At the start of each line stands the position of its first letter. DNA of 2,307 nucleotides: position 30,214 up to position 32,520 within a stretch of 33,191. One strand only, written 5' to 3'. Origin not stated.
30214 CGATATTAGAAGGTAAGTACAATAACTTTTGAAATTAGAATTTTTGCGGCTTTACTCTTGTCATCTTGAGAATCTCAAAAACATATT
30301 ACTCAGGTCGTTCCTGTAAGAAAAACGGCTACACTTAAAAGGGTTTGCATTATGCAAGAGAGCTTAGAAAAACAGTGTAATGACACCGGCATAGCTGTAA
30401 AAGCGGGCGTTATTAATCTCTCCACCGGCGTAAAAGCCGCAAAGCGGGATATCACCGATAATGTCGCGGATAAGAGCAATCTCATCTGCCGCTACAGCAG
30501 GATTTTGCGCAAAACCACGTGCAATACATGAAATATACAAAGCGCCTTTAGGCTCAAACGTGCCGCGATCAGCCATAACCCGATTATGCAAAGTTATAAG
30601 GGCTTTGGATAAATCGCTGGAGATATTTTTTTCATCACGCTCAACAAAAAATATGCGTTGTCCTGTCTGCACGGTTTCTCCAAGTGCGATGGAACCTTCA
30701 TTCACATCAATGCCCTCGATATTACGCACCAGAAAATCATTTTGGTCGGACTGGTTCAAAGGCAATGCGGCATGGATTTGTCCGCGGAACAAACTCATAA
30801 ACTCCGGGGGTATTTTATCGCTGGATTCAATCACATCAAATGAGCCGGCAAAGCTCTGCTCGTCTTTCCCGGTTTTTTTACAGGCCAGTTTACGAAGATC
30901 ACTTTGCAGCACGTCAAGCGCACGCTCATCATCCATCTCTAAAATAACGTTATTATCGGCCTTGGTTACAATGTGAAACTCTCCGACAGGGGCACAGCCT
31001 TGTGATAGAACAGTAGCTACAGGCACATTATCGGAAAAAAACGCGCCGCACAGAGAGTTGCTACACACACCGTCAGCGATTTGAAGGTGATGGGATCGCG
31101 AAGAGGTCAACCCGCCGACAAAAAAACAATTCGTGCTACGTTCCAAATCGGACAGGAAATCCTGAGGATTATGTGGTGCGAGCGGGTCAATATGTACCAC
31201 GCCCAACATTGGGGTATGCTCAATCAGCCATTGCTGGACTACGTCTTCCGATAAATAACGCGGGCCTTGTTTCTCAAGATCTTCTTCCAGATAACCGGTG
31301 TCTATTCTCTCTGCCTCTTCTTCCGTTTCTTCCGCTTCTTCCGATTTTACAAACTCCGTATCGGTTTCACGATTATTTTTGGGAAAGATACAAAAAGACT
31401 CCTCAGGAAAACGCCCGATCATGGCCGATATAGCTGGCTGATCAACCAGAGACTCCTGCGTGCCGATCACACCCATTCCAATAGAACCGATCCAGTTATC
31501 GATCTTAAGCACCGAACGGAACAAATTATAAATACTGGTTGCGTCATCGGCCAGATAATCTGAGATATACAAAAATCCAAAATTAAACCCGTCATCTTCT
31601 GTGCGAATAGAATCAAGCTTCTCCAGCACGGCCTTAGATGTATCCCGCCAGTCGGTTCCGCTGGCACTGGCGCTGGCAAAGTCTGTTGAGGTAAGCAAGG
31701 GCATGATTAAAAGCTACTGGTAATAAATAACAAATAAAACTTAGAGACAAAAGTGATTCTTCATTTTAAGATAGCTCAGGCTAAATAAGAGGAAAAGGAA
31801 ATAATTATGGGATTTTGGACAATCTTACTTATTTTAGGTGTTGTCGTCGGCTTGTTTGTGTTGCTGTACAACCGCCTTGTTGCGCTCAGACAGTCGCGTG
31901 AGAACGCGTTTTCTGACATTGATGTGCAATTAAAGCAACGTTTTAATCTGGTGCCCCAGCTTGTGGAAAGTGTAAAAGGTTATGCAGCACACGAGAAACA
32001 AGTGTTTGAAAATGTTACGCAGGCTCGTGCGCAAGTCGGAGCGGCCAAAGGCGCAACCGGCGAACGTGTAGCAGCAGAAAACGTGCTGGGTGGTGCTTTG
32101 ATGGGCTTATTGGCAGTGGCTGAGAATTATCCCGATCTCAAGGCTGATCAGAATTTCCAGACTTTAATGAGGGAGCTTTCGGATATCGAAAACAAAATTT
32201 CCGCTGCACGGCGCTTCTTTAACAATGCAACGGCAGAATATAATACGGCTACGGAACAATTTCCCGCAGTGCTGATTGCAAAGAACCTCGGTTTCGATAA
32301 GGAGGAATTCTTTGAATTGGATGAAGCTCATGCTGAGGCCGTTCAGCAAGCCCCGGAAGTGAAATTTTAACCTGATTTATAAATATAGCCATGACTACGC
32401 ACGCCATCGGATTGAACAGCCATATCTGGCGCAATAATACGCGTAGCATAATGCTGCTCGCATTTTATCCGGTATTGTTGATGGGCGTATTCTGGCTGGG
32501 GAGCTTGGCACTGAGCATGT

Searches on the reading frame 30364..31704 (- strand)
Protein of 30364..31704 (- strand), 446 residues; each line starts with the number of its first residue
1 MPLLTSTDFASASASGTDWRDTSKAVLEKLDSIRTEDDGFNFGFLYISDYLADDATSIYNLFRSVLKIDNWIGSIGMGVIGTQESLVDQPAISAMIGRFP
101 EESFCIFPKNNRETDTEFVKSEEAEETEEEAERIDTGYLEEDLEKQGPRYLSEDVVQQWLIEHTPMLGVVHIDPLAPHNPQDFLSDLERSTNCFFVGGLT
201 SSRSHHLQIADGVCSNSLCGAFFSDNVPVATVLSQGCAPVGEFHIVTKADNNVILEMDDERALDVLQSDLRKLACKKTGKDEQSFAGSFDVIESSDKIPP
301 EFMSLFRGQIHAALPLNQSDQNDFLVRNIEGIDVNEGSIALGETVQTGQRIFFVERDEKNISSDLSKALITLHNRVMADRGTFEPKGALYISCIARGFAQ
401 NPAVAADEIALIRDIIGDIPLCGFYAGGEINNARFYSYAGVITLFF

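Call 7: search_protein_families(library=pfam, proteins=[window:30364-31704:-], max_evalue=0.01)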
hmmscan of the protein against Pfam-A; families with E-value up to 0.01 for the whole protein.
window:30364-31704:- (446 aa): 2 families
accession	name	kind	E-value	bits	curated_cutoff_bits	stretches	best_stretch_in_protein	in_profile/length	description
PF08495.15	FIST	-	2.3e-24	86.8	23.2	1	41-260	1-189/189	FIST N domain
PF10442.14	FIST_C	-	9.3e-22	78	28.5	1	313-430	20-129/131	FIST C domain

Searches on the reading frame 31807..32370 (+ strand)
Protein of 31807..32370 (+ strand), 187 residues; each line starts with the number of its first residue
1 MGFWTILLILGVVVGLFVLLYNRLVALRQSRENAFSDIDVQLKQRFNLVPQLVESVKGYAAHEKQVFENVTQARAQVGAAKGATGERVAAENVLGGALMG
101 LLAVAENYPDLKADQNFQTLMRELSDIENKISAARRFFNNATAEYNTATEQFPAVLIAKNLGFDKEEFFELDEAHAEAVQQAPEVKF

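Call 7: search_protein_families(library=pfam, proteins=[window:31807-32370:+], max_evalue=0.01)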
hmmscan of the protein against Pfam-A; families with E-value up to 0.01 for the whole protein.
window:31807-32370:+ (187 aa): 1 family
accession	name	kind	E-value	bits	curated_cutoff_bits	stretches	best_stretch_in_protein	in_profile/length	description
PF04011.17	LemA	-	6.2e-54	182.3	26.2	1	34-187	1-149/149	LemA family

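Call 73: find_encoding_contigs(protein=window:31807-32370:+, flank=10000, max_places=3)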
Protein window:31807-32370:+ (187 aa): 10 contigs read that carry it; 3 places shown.
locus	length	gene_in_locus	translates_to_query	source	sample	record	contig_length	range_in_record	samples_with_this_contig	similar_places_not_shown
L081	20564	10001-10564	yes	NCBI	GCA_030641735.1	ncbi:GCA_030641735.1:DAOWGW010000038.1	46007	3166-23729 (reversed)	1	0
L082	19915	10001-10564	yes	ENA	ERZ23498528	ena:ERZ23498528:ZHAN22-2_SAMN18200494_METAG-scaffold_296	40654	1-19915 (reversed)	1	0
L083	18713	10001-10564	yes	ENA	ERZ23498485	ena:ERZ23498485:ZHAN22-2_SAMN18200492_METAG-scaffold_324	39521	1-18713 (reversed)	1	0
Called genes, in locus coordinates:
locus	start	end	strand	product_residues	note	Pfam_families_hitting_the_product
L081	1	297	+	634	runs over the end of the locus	-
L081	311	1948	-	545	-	PF10671:TcpQ (faint)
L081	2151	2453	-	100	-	PF28014:IcmT_2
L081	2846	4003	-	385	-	PF00437:T2SSE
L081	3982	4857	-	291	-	PF16932:T4SS_TraI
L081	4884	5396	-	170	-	PF16816:DotD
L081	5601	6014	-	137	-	PF01464:SLT (weak)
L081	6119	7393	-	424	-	-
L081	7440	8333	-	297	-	-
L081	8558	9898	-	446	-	PF08495:FIST, PF10442:FIST_C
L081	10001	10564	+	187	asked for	PF04011:LemA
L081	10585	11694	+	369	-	PF01435:Peptidase_M48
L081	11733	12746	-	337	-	PF02195:ParB_N, PF17762:HTH_ParB, PF23552:ParB_C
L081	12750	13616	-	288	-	PF10609:ParA, PF00142:Fer4_NifH (weak), PF01656:CbiA, PF02374:ArsA_ATPase (weak), PF06564:CBP_BcsQ, PF09140:MipZ, PF13614:AAA_31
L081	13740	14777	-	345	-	PF01551:Peptidase_M23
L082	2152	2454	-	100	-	PF28014:IcmT_2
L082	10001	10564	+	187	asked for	PF04011:LemA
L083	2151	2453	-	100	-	PF28014:IcmT_2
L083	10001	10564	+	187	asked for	PF04011:LemA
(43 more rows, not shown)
